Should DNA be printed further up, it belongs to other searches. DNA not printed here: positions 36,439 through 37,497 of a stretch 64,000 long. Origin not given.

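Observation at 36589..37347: Bacterial CDC123/D123-like ATP-grasp protein next to DAHP synthase and tRNA-Leu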

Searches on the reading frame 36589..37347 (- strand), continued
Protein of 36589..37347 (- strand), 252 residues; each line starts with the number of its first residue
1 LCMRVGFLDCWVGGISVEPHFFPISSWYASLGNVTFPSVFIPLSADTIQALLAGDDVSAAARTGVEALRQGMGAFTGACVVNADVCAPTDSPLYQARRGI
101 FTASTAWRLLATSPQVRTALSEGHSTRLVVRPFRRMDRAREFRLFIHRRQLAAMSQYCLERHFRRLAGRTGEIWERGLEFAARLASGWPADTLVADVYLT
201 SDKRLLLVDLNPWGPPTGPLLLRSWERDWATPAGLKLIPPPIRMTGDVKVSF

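Call 19: find_related_loci(query=A1, collection=genome_contigs, flank=10000)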
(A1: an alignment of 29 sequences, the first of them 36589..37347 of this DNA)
Query A1 (252 aa) in genome_contigs; peptide patterns used: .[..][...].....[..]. (x = any residue, [..] = any of these).
89 stretches matched a pattern; 83 encode a relative of the query (tblastn E <= 1e-3); the best 80 are kept; 80 distinct loci.
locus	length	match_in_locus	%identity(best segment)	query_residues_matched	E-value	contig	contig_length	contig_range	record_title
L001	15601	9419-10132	76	15-252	3e-117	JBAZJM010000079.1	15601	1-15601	MAG: Lentisphaeria bacterium isolate SO_2017_LW4_12 scaffold_7336_c1_LW137-91_2017, whole genome shotgun sequence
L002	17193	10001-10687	57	24-252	4e-82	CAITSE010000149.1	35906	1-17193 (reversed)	MAG: uncultured Lentisphaerae bacterium isolate AM-2014_bin-3387 genome assembly, contig: bin-3387:149/376, whole genome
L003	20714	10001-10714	54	21-252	2e-81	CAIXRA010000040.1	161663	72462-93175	MAG: uncultured Lentisphaerae bacterium isolate KTt_bin-2595 genome assembly, contig: bin-2595:40/82, whole genome shotg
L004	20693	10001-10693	55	22-252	4e-79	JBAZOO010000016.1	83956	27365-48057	MAG: Lentisphaeria bacterium isolate SO_2017_LW4_98 scaffold_859_c1_LW137-91_2017, whole genome shotgun sequence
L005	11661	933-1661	49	10-252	4e-76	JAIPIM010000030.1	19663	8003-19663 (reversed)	MAG: Candidatus Paceibacterota bacterium isolate Tobar13.5m-G74 Tobar13-5m-C3117, whole genome shotgun sequence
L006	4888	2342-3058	51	21-252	8e-75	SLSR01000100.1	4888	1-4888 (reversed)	MAG: Lentisphaeria bacterium isolate CSSed165cm_64 CSSed16-5cm-90250, whole genome shotgun sequence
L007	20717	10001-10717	49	14-252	1e-72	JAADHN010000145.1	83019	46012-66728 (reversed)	MAG: Kiritimatiellota bacterium isolate M_MetaBat.195 contig-127_698, whole genome shotgun sequence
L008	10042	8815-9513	48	20-252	4e-71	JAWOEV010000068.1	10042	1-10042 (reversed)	MAG: Lentisphaeria bacterium isolate BLK5-3.bin.99 k191_508760, whole genome shotgun sequence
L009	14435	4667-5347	47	27-252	2e-69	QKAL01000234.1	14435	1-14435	MAG: Lentisphaerae bacterium isolate SZUA-371 scaffold_12820, whole genome shotgun sequence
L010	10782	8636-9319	46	26-252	6e-69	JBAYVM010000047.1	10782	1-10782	MAG: Victivallaceae bacterium isolate SO_2016_LW3_6 scaffold08935_LW162_2016, whole genome shotgun sequence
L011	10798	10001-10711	48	21-252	2e-68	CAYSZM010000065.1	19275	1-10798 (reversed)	MAG TPA_asm: uncultured Victivallis sp. isolate SRP216815_co1_93 genome assembly, contig: NODE_3336_length_19275_cov_20.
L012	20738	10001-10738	46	14-252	7e-68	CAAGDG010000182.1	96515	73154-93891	MAG TPA_asm: Lentisphaeria bacterium, isolate HGM23476, WGS project CAAGDG010000000 data, contig: SRS476144_153_k119_312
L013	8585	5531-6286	44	13-252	5e-68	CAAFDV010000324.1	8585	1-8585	MAG TPA_asm: Lentisphaeria bacterium, isolate HGM23464, WGS project CAAFDV010000000 data, contig: SRS098571_79_k99_15925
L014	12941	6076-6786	43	21-252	1e-67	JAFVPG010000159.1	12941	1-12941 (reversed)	MAG: Lentisphaeria bacterium isolate RGIG5270 Sheep_Colon-1__c295105, whole genome shotgun sequence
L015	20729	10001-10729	45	15-252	9e-68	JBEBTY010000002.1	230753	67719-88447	MAG: Victivallis vadensis isolate T2.bin.197 NODE_93_length_230753_cov_71.059485, whole genome shotgun sequence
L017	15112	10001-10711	47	21-252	1e-67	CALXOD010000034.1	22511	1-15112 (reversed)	MAG: uncultured Victivallaceae bacterium isolate E02__bin272 genome assembly, contig: E02__k127_6069366, whole genome sh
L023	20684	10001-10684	45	24-252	3e-66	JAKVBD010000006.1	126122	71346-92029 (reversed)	MAG: Lentisphaerales bacterium isolate ALOHA_ZT_19 ZT-Lentisphaerales-1_6, whole genome shotgun sequence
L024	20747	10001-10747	45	14-252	7e-66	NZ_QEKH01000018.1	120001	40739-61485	Victivallis vadensis strain DSM 14823 Ga0215691_118, whole genome shotgun sequence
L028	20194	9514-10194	44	27-252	1e-65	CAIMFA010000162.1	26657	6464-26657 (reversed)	MAG: uncultured Lentisphaeria bacterium isolate Umea_bin-02975 genome assembly, contig: bin-02975:0162/1030, whole genom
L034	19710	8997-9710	45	20-252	8e-65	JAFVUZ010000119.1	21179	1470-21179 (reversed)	MAG: Lentisphaeria bacterium isolate RGIG5419 Sheep_Colon-4__c448234, whole genome shotgun sequence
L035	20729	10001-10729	44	15-252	5e-65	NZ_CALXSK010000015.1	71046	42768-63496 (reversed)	MAG: uncultured Victivallis sp. isolate BRZ_NM__bin32 BRZ_NM__NODE_452_length_71046_cov_7.385915, whole genome shotgun s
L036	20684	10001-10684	44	24-252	5e-65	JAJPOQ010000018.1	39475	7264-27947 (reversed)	MAG: Lentisphaeraceae bacterium isolate S10.bin.24 k141_342295, whole genome shotgun sequence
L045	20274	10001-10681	44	27-252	4e-64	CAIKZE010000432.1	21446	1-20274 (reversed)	MAG: uncultured Lentisphaeria bacterium isolate AlinenLipids_bin-4837 genome assembly, contig: bin-4837:432/506, whole g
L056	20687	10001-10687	47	24-252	6e-63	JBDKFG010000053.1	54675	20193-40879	MAG: Verrucomicrobiota bacterium isolate eastriver_2019_sw_WHONDRS-S19S_0100_F_bin.20 scaffold_133, whole genome shotgun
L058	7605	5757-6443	47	24-252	4e-62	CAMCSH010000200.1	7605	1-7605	MAG: Lentisphaera araneosa HTCC2155 isolate LE-02apr19-111 genome assembly, contig: LE-02apr19-C19386, whole genome shot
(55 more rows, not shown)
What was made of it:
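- The 83 confirmed stretches were reduced to 80 distinct loci on 80 different contigs (call 19).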

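Call 37: predict_structure(alignment_id=A2)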
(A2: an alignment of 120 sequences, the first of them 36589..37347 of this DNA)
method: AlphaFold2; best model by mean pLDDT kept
length: 252 residues; sequences in the alignment: 120
mean_pLDDT: 92.5   pTM: 0.85
mean pLDDT of the five models: 92.5, 92.2, 92.3, 91.9, 91.6
residues with pLDDT >= 90: 219; 70-90: 13; 50-70: 10; < 50: 10
segments of 3 or more residues with pLDDT < 50: 1-3, 8-12
pLDDT, mean of each block of 10 residues (from residue 1): 46 58 96 98 98 98 99 98 97 96 98 98 98 96 98 96 93 98 96 98 97 95 96 96 82 59
secondary structure, 60 per line:
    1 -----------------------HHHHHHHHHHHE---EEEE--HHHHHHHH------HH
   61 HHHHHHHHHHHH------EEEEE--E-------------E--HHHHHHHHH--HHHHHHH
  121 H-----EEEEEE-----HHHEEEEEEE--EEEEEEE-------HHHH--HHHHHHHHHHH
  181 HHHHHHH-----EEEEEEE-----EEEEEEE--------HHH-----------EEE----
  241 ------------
elements in order: H24-34 E39-42 H45-52 H59-72 E79-83 H103-111 H114-121 E127-132 E141-147 E150-156 H164-167 H170-187 E193-199 E205-211 E234-236
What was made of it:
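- On Pfam D123 (PF07065) / Cdc123 homology family: The AF2 model has pLDDT 92.5 and pTM 0.85 (call 37).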

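Call 38: search_protein_families(library=padloc, proteins=[window:36589-37347:-], max_evalue=1)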
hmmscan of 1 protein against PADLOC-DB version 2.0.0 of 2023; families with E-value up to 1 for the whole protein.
window:36589-37347:- (252 aa): 0 families
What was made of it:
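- On Bacterial CDC123, T6SS/polymorphic-toxin-associated type: PADLOC gave no hit (call 38).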

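Call 39: search_protein_families(library=phrogs, proteins=[window:36589-37347:-], max_evalue=1)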
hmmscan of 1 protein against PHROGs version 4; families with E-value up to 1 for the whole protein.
window:36589-37347:- (252 aa): 0 families
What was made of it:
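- There are no PADLOC or PHROG hits (calls 38, 39).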

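Call 42: fold_search(model_id=the predicted structure, library=pdb)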
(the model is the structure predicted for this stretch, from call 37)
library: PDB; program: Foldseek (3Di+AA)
matches with E <= 10: 676; with E <= 0.001: 106
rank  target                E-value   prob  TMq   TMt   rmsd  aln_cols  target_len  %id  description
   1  8phd_C                2.0e-14  1.00  0.68  0.57   6.4       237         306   22  Structure of Human Cdc123 bound to domain 3 of eIF2 gamma and ATP (released 2023-08-16)
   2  8phv_A                2.8e-14  1.00  0.71  0.60   4.5       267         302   19  Structure of Human selenomethionylated Cdc123 bound to domain 3 of eIF2 gamma (released 2023-08-16)
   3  4zgp_A                4.3e-14  1.00  0.69  0.69   3.7       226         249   24  Structure of Cdc123 from Schizosaccharomyces pombe (released 2015-10-14)
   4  4zgo_A                6.6e-14  1.00  0.72  0.72   4.0       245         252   24  Structure of C-terminally truncated Cdc123 from Schizosaccharomyces pombe (released 2015-09-30)
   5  8phd_A                7.5e-14  1.00  0.69  0.58   5.1       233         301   22  Structure of Human Cdc123 bound to domain 3 of eIF2 gamma and ATP (released 2023-08-16)
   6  4zgp_B                9.0e-14  1.00  0.72  0.74   3.9       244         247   23  Structure of Cdc123 from Schizosaccharomyces pombe (released 2015-10-14)
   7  8phv_C                1.2e-13  1.00  0.72  0.59   5.9       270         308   19  Structure of Human selenomethionylated Cdc123 bound to domain 3 of eIF2 gamma (released 2023-08-16)
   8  4zgq_A                1.2e-13  1.00  0.73  0.68   3.5       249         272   24  Structure of Cdc123 bound to eIF2-gammaDIII domain (released 2015-10-14)
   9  4zgo_B                2.6e-13  1.00  0.66  0.66   3.5       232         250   24  Structure of C-terminally truncated Cdc123 from Schizosaccharomyces pombe (released 2015-09-30)
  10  4zgn_A                7.1e-13  1.00  0.72  0.65   3.6       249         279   23  Structure Cdc123 complexed with the C-terminal domain of eIF2gamma (released 2015-09-30)
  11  3q1k_B                3.2e-05  1.00  0.41  0.32   6.1       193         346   14  The Crystal Structure of the D-alanyl-alanine Synthetase A from Salmonella enterica Typhimurium Complexed with ADP (released 2011-01-12)
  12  5i47_A                3.6e-05  1.00  0.41  0.41   7.0       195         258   12  Crystal structure of RimK domain protein ATP-grasp from Sphaerobacter thermophilus DSM 20745 (released 2016-03-16)
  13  3rfc                  3.8e-05  1.00  0.39  0.30   6.7       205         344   14  Crystal structure of D-alanine-D-alanine ligase A from Xanthomonas oryzae pathovar oryzae with ADP (released 2011-05-04)
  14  3i12_B                4.3e-05  1.00  0.40  0.31   6.1       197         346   13  The crystal structure of the D-alanyl-alanine synthetase A from Salmonella enterica subsp. enterica serovar Typhimuriu (released 2009-08-18)
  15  3e5n                  4.3e-05  1.00  0.38  0.30   6.3       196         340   14  Crystal structure of D-alanine-D-alanine ligase from Xanthomonas oryzae pv. oryzae KACC10331 (released 2009-08-18)
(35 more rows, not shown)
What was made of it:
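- On Pfam D123 (PF07065) / Cdc123 homology family: Classical ATP-grasp enzymes come next (call 42).
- Closest known: Eukaryotic Cdc123. Same: It is the best structural match (TM 0.66-0.73, E~1e-14; call 42).
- Closest known: RimK / LysX / ArgX / Ddl-type ATP-grasp ligases. Same: They are the second tier of structural hits (E~1e-5 to 1e-4; call 42).
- The AF2 model has pLDDT 92.5, and the top 10 Foldseek hits are all Cdc123 at E~1e-14 and TM 0.66-0.73 (calls 37, 42). Most ATP-grasp enzymes, such as the Ddl and LysX hits in call 42, make small-molecule amide bonds. The structurally closest proteins are all Cdc123, a protein-binding factor, at TM~0.7 against ~0.4 for Ddl and LysX (call 42).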

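Call 44: search_protein_representatives(alignment_id=A2)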
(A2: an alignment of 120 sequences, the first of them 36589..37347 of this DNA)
Query: 120 sequences, 236 profile positions. Proteins with E-value up to 0.001 (for the whole library): 2981; up to 1e-10: 900; up to 1e-30: 24. The best 150 are listed.
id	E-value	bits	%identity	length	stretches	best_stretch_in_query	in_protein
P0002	6.4e-100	349.8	-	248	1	4-236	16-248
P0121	1.0e-97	342.6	-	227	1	11-236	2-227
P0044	1.7e-96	338.6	-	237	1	5-236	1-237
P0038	1.6e-95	335.3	-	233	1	6-236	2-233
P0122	2.1e-88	312.1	-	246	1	2-236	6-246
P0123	3.4e-88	311.4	-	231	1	6-236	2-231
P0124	6.0e-88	310.6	-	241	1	3-236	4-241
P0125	1.1e-82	293.3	-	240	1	2-236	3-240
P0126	1.6e-82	292.8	-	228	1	5-236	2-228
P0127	6.9e-79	280.9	-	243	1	6-236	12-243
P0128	1.7e-76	273.1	-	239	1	5-235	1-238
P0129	6.7e-73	261.3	-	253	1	7-236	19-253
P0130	3.0e-72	259.2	-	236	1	5-236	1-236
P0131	3.9e-57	209.7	-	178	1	4-167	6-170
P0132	1.1e-52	195.1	-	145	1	93-236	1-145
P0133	8.9e-50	185.7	-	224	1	5-234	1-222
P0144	4.4e-28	114.7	-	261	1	4-225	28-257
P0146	1.0e-27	113.5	-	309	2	79-212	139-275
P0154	2.4e-24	102.4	-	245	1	20-214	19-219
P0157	6.1e-23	97.8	-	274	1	5-211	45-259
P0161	1.3e-22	96.7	-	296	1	5-212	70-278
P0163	5.2e-22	94.8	-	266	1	5-212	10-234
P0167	1.0e-21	93.8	-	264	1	6-210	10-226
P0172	3.6e-21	92.0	-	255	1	20-220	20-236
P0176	1.1e-20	90.4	-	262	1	7-221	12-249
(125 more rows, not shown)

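Call 53: search_protein_families(library=pfam, proteins=[L028:3951-4652:+, L008:244-2415:-, L017:10756-11628:-, L034:11108-12775:+, L014:7175-8104:+, L014:9774-10799:+, L045:10871-12316:-, L013:856-2022:-, L035:10736-12739:+], max_evalue=0.001)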
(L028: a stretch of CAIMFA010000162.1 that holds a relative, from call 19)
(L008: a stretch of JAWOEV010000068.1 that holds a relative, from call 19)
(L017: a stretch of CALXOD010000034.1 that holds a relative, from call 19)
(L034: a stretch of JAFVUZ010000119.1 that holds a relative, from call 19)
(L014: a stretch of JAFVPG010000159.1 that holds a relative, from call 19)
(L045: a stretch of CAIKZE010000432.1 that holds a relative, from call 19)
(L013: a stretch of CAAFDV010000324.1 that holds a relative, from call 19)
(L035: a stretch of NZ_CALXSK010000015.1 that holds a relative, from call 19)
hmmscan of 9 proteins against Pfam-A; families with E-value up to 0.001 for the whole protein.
L028:3951-4652:+ (233 aa): 1 family
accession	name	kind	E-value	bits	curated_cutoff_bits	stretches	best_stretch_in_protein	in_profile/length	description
PF00590.25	TP_methylase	-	2e-40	139.5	27.8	1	9-209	1-211/212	Tetrapyrrole (Corrin/Porphyrin) Methylases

L008:244-2415:- (723 aa): 7 families
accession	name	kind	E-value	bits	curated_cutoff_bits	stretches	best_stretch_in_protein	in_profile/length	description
PF00072.30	Response_reg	-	2.7e-34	118.1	30.2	2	603-718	1-110/111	Response regulator receiver domain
PF02518.31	HATPase_c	-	1.6e-23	83.7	26.4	1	459-576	2-109/111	Histidine kinase-, DNA gyrase B-, and HSP90-like ATPase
PF08448.16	PAS_4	-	7.6e-09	36.2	23.1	1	225-340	1-110/110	PAS fold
PF00512.31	HisKA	-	1.3e-08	35.2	26.9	1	357-418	5-65/66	His Kinase A (phospho-acceptor) domain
PF00989.32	PAS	-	3e-08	34.1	22.6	1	219-291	1-70/113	PAS fold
PF13426.13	PAS_9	-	3.6e-07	30.8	27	1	230-336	2-102/103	PAS domain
PF13188.13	PAS_8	-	0.0003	21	21.8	0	219-267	1-50/65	PAS domain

L017:10756-11628:- (290 aa): 1 family
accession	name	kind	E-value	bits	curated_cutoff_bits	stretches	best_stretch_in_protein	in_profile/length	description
PF04055.27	Radical_SAM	-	5.9e-15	56.3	29.5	1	79-228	4-158/166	Radical SAM superfamily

L034:11108-12775:+ (555 aa): 0 families

L014:7175-8104:+ (309 aa): 1 family
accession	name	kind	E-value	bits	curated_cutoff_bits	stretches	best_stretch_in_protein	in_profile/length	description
PF01544.23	CorA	-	1e-52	179.7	27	1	22-304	5-291/292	CorA-like Mg2+ transporter protein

L014:9774-10799:+ (341 aa): 2 families
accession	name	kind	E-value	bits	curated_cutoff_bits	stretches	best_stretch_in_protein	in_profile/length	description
PF04055.27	Radical_SAM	-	6.6e-16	59.4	29.5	1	107-266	2-157/166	Radical SAM superfamily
PF21016.3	RlmN_N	-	4.5e-13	49.2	24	1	8-59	5-56/60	Ribosomal RNA large subunit methyltransferase N-terminal domain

L045:10871-12316:- (481 aa): 0 families

L013:856-2022:- (388 aa): 1 family
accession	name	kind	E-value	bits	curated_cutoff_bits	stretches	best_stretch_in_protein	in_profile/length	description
PF11340.13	DUF3142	-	1.2e-18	68.3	30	1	104-271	37-202/202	Protein of unknown function (DUF3142)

L035:10736-12739:+ (667 aa): 1 family
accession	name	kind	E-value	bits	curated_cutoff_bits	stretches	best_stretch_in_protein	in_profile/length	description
PF02065.24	Melibiase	-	0.00015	21.4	27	1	257-396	5-130/347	Melibiase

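Call 55: list_cluster_members(proteins=[P0133, P0144, P0154, P0157, P0161, P0163, P0167, P0172, P0176, P0146])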
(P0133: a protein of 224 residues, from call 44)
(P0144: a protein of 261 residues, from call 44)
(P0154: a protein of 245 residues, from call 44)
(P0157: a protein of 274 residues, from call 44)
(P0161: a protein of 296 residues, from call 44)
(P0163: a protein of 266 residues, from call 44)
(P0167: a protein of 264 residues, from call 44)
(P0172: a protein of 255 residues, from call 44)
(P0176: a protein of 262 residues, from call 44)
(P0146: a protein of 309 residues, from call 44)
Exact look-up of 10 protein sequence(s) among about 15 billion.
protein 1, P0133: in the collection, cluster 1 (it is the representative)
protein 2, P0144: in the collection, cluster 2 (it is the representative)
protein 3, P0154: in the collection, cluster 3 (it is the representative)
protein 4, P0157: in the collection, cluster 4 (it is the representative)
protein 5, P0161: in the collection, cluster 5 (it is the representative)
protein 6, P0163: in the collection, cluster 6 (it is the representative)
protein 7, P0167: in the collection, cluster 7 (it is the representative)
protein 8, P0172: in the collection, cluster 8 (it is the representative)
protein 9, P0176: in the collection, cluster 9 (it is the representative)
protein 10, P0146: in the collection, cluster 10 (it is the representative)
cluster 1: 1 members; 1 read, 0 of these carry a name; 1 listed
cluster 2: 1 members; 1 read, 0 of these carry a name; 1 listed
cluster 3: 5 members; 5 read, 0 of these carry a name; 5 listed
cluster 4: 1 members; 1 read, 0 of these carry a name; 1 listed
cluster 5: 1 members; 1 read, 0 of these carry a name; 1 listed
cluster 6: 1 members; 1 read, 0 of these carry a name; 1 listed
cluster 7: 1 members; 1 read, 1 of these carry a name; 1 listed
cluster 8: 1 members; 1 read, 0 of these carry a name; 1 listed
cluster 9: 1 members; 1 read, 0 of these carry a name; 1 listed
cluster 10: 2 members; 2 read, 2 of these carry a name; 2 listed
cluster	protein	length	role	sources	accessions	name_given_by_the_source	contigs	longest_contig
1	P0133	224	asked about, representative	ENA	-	-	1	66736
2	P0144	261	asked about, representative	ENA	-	-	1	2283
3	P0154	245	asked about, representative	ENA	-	-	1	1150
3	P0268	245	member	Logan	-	-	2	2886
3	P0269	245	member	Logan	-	-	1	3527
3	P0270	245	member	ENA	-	-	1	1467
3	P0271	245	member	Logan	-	-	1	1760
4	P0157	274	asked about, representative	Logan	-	-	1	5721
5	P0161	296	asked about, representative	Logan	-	-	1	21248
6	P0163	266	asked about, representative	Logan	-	-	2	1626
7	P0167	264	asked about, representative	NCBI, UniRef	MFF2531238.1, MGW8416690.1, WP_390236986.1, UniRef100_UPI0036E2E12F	ATP-grasp domain-containing protein [Brevibacillus sp. NPDC058079] | ATP-grasp domain-containing protein n=1 Tax=Brevibacillus sp. NPDC058079 TaxID=3346330 ...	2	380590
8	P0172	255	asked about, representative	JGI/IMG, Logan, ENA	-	-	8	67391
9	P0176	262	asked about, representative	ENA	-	-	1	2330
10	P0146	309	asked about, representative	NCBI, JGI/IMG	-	hypothetical protein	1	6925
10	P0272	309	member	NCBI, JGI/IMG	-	hypothetical protein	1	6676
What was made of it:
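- Tried and rejected: Naming the outgroup proteins: almost all are unnamed metagenomic sequences (call 55).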

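Call 56: find_homologous_proteins(query=L024:9056-10000:+)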
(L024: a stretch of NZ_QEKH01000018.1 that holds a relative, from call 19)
Query L024:9056-10000:+ (314 aa): 23 proteins with E <= 0.001 among 8000 candidates.
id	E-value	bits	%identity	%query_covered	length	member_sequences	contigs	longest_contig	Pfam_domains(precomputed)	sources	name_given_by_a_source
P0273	7.0e-201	684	99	99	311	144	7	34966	-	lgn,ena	-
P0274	9.5e-172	588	82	99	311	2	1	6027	-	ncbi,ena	-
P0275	3.0e-125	436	100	64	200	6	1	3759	-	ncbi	ncbi:hypothetical protein, partial [Victivallis vadensis]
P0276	2.9e-122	426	59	100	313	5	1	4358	PF06691.17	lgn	-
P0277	1.1e-76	276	44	100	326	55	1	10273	-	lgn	-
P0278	1.1e-75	273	44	97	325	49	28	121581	PF06691.17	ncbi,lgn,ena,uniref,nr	ncbi:hypothetical protein [Victivallis sp.]|uniref:hypothetical protein n=1 Tax=Victivallis sp. TaxI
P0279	6.2e-75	270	43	97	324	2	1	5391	PF06691.17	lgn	-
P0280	1.5e-72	262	41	100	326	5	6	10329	PF06691.17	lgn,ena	-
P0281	1.9e-72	262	40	100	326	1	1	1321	PF06691.17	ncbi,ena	-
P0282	2.4e-72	262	40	100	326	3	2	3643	PF06691.17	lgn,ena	-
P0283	9.9e-72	260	43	100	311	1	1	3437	PF06691.17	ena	-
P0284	1.4e-68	249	45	96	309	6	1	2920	PF06691.17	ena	-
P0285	7.4e-56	208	40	97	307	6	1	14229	PF06691.17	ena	-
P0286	7.1e-55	204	39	96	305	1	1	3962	PF06691.17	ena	-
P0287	1.3e-54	204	39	96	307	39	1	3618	PF06691.17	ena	-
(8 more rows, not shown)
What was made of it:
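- Tried and rejected: The homologue search returned 23 unnamed Victivallis-type proteins (call 56).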
